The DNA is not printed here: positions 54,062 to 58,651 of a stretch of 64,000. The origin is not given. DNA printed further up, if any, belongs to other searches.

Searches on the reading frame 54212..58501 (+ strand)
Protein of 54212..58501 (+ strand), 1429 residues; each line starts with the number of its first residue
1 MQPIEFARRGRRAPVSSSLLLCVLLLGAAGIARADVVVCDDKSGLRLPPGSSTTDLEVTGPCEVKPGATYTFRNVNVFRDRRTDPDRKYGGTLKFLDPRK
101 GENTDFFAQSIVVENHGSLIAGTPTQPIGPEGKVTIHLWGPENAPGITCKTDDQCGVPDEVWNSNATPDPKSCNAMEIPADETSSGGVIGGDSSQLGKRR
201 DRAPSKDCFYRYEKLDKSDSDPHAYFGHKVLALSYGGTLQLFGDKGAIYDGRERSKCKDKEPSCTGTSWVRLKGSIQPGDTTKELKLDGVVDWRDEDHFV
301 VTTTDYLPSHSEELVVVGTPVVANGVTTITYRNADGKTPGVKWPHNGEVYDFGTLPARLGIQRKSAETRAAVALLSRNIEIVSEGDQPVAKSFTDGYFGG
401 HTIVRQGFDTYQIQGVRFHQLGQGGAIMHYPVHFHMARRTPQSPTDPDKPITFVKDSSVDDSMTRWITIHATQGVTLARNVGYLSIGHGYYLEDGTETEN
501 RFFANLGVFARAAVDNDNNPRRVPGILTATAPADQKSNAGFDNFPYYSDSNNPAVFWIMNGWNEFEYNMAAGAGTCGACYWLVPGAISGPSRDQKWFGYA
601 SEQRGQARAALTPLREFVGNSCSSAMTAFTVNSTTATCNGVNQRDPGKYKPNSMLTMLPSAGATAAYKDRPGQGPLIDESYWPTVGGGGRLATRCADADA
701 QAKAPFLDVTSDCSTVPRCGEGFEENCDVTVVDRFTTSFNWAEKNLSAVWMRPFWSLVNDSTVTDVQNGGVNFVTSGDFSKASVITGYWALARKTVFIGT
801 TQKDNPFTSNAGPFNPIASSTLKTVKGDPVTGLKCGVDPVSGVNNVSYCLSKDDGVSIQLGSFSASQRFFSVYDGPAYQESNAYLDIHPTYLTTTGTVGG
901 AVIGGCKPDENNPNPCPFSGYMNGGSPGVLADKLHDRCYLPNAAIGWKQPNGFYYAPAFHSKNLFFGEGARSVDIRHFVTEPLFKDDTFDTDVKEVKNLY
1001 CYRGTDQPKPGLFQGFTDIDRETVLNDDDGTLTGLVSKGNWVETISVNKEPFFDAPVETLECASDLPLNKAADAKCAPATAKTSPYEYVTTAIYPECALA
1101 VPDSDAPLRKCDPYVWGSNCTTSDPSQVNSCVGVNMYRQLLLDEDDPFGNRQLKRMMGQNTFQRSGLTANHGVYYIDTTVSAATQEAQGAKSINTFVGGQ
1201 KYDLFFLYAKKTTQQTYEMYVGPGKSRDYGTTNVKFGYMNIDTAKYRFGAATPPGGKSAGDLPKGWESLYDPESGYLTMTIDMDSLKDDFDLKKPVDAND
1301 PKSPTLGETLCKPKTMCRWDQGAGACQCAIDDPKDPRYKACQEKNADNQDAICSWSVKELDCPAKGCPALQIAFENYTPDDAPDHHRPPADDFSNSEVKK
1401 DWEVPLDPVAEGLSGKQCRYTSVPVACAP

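Call 48: search_protein_families(library=pfam, proteins=[window:54212-58501:+], max_evalue=0.001)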
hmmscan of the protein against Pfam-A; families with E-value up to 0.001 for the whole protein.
window:54212-58501:+ (1429 aa): 2 families
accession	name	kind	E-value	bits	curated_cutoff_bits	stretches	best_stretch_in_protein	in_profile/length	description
PF24606.1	CEMIP_beta-hel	-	3e-45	155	27.3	1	397-627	1-209/212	CEMIP beta-helix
PF10162.14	G8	-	4e-08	33.6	22.9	1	90-142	38-84/124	G8 domain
